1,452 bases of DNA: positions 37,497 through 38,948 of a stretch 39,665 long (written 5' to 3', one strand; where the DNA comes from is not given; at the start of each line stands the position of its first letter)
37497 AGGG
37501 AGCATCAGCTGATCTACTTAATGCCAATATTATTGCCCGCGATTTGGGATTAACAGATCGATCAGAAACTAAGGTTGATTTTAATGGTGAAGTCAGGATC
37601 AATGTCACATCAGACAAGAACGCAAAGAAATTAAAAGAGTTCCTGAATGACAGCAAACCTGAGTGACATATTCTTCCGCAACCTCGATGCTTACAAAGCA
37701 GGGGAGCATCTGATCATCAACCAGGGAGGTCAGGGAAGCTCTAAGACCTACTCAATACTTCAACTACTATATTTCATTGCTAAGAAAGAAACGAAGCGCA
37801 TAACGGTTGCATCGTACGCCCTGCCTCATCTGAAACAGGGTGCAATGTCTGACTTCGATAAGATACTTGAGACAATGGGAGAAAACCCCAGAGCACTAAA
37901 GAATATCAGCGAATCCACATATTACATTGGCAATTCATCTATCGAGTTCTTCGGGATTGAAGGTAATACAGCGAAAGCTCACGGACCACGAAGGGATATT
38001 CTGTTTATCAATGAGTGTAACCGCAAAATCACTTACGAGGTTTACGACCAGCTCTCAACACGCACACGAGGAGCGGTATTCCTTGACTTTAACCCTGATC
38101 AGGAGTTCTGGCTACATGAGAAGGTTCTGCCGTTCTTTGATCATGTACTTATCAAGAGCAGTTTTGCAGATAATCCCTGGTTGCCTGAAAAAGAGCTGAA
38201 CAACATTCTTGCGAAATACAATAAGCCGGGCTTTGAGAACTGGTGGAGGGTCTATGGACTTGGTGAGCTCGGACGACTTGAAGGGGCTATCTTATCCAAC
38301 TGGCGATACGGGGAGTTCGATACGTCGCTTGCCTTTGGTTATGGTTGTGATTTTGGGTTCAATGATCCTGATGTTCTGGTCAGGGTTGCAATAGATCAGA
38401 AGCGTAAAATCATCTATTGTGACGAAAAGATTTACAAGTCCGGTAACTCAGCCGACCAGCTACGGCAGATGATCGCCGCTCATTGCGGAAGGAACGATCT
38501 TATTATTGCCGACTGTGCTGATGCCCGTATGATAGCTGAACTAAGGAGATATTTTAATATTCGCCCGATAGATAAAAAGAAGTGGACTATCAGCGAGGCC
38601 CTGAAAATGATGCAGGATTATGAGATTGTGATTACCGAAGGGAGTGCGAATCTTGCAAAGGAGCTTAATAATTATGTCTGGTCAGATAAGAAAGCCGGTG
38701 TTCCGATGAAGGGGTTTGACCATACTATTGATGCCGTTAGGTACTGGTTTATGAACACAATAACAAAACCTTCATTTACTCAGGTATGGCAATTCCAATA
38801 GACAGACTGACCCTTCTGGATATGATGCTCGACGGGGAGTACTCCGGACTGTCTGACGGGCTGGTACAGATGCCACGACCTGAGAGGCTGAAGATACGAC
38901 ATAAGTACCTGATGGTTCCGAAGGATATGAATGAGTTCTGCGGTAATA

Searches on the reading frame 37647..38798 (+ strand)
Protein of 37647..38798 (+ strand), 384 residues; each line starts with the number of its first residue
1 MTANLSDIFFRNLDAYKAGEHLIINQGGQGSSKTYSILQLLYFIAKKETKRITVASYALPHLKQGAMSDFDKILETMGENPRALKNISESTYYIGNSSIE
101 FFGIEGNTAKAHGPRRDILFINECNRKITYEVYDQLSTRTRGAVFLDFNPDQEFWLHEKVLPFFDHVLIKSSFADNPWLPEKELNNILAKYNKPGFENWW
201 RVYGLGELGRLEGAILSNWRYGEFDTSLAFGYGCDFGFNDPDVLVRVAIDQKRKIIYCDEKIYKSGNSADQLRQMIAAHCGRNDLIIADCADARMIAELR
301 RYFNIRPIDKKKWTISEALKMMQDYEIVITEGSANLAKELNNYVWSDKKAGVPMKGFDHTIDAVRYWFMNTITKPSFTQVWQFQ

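Call 8: search_protein_families(library=phrogs, proteins=[window:37647-38798:+], max_evalue=0.001)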
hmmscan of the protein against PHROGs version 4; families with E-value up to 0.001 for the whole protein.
window:37647-38798:+ (384 aa): 8 families
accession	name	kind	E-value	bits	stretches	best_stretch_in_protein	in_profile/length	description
phrog_5653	-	head and packaging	1.7e-30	107.3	1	228-375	30-184/199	terminase large subunit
phrog_2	-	head and packaging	4e-25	89.7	1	17-371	275-592/807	terminase large subunit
phrog_6672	-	head and packaging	5.5e-16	59.4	1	255-374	6-132/145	terminase large subunit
phrog_3717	-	head and packaging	3.2e-13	50.8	1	25-240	28-262/277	terminase large subunit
phrog_22023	-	unknown function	4.4e-06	28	1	197-263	79-147/153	-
phrog_10250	-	head and packaging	1.2e-05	26.1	1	279-370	103-214/228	terminase large subunit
phrog_979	-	head and packaging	0.00015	21.6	1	17-165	163-319/642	terminase large subunit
phrog_18557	-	head and packaging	0.00085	20.4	0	325-371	22-73/88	terminase large subunit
